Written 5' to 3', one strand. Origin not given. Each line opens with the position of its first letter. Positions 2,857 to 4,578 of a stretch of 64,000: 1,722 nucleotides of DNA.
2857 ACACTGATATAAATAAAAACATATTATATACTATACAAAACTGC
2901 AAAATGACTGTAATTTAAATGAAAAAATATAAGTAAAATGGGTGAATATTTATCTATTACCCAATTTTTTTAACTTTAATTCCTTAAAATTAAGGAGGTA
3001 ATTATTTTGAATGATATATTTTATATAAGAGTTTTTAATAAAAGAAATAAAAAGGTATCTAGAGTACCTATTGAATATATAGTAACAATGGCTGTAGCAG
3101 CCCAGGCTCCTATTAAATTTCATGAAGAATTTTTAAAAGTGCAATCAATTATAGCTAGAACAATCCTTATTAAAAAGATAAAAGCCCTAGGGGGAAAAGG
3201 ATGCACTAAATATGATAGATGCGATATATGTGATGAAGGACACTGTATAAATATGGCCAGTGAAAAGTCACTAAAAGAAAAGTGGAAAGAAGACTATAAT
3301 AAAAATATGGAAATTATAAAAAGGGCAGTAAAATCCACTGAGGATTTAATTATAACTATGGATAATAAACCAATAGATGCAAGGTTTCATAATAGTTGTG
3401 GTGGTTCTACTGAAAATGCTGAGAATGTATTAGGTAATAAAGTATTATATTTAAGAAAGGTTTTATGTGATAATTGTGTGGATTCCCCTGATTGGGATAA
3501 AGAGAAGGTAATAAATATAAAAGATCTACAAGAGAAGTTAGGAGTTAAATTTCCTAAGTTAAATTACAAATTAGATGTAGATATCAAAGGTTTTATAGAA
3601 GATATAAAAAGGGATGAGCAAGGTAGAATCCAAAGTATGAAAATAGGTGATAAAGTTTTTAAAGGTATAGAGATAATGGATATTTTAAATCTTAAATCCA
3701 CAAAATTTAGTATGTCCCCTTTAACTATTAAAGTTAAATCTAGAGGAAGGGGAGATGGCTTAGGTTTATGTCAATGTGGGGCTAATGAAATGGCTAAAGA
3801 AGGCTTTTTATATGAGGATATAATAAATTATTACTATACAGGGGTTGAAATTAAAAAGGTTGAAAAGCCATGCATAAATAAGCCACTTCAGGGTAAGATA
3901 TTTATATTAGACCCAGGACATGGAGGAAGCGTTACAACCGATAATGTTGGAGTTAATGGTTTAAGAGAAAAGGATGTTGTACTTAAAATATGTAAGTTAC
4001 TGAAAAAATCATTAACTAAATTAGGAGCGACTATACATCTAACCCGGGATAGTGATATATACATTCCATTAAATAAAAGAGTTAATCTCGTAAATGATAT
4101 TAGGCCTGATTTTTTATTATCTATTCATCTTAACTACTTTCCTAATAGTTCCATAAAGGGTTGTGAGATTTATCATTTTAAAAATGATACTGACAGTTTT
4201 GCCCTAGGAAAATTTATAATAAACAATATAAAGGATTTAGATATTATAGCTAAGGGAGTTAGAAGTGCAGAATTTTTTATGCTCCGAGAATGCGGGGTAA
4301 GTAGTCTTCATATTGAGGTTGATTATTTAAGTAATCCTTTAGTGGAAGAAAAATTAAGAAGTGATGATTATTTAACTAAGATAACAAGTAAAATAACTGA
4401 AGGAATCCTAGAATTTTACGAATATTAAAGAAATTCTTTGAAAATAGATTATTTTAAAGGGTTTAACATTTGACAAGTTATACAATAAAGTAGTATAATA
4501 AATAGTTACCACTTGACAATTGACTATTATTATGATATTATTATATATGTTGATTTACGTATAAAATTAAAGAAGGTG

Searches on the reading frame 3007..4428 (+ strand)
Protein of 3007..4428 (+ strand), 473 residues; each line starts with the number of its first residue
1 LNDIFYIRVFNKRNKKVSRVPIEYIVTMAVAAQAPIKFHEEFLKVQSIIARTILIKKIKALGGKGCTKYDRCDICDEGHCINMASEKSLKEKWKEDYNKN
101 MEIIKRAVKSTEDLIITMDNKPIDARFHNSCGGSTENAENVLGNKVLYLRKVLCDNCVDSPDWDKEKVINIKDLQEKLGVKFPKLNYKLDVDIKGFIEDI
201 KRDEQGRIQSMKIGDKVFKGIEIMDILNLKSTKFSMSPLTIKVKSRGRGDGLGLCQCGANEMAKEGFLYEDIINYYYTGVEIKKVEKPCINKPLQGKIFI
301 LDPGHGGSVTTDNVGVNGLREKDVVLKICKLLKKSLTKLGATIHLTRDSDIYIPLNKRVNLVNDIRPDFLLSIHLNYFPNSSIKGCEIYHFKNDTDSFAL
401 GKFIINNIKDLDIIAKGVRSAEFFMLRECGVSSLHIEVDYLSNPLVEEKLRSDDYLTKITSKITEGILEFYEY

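Call 60: search_protein_families(library=pfam, proteins=[window:3007-4428:+], max_evalue=1)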
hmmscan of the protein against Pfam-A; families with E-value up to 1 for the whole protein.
window:3007-4428:+ (473 aa): 3 families
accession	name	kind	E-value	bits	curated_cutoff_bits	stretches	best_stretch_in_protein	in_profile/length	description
PF01520.23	Amidase_3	-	6.3e-37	127.7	27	1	300-468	2-173/174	N-acetylmuramoyl-L-alanine amidase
PF08486.15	SpoIID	-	1.4e-11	45.3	23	1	13-117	4-96/97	Stage II sporulation protein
PF15656.11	Tox-HDC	-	0.015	15.9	21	1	279-342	14-75/130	Toxin with a H, D/N and C signature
